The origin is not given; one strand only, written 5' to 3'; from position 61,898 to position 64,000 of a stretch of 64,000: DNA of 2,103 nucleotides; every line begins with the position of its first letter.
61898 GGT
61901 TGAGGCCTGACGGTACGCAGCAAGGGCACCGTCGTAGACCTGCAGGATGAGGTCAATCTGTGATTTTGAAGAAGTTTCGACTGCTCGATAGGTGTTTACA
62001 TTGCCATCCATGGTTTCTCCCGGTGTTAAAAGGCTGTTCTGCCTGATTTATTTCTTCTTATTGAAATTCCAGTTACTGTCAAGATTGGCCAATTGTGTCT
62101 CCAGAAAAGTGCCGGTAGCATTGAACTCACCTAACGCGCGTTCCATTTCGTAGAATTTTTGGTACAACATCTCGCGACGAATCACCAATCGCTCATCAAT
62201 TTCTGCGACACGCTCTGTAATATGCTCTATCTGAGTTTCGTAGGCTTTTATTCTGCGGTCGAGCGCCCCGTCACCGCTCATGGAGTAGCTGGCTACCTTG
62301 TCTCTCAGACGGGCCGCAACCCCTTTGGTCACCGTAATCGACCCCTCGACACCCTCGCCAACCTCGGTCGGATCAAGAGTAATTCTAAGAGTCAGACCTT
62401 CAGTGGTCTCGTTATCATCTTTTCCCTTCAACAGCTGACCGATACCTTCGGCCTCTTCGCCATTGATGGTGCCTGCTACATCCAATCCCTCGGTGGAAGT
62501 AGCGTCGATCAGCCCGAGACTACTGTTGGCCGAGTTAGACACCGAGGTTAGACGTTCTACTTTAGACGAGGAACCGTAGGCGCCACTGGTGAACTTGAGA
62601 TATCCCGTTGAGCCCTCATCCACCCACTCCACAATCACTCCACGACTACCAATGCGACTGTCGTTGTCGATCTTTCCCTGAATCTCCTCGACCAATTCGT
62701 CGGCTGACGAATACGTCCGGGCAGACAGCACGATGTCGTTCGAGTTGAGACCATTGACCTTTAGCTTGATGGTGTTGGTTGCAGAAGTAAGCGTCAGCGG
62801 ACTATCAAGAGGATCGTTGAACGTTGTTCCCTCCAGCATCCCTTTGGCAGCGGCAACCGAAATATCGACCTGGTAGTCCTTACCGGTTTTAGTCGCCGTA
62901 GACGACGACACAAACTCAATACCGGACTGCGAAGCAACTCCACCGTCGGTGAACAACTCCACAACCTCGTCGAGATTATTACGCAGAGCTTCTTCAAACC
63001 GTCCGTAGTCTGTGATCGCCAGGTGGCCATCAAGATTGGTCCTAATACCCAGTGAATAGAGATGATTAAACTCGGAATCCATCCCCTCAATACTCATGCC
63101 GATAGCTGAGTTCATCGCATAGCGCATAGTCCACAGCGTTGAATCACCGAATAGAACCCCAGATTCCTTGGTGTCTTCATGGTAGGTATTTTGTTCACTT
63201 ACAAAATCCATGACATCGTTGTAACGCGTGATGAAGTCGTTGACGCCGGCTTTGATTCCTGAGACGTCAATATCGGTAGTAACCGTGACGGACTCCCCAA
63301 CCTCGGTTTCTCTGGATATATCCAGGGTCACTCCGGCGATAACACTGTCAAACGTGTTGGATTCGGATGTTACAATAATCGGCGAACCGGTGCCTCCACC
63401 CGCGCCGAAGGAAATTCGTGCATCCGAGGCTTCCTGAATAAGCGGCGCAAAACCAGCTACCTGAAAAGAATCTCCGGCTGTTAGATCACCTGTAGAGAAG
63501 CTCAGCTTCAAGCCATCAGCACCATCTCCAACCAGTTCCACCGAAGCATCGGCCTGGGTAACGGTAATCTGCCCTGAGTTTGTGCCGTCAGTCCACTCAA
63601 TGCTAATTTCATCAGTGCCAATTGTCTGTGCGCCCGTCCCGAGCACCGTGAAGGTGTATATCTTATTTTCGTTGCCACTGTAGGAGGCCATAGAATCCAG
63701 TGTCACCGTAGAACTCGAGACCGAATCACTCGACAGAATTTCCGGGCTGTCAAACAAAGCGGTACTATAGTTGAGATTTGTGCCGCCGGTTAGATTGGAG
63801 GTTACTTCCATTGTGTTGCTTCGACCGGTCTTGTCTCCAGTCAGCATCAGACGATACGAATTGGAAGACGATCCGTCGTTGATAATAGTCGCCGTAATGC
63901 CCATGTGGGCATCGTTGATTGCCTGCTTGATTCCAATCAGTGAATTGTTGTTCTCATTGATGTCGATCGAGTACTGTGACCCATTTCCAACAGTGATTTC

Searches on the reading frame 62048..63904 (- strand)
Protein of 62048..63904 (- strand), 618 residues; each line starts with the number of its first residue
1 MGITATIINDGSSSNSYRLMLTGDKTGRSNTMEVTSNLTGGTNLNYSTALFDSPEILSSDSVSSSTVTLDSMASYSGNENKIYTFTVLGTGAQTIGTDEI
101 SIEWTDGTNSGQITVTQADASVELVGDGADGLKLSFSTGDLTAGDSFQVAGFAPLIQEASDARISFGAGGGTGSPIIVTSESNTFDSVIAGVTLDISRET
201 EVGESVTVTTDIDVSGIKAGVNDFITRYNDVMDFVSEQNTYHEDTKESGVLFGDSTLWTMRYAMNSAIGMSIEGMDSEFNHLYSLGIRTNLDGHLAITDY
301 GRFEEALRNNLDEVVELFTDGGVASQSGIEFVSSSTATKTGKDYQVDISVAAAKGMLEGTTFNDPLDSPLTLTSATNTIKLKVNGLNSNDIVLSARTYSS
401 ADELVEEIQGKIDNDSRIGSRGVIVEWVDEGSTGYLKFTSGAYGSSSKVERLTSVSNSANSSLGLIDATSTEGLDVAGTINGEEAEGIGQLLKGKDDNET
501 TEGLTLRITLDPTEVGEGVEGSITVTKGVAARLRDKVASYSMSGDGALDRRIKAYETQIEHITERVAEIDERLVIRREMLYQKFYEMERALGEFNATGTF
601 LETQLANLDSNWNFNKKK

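Call 77: search_protein_families(library=pfam, proteins=[window:62048-63904:-], max_evalue=0.00001)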
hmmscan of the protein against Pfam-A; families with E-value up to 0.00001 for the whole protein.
window:62048-63904:- (618 aa): 1 family
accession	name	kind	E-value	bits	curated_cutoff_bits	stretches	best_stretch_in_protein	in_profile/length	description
PF07195.17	FliD_C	-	8.4e-41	140.4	25.4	2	160-327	2-173/236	Flagellar hook-associated protein 2 C-terminus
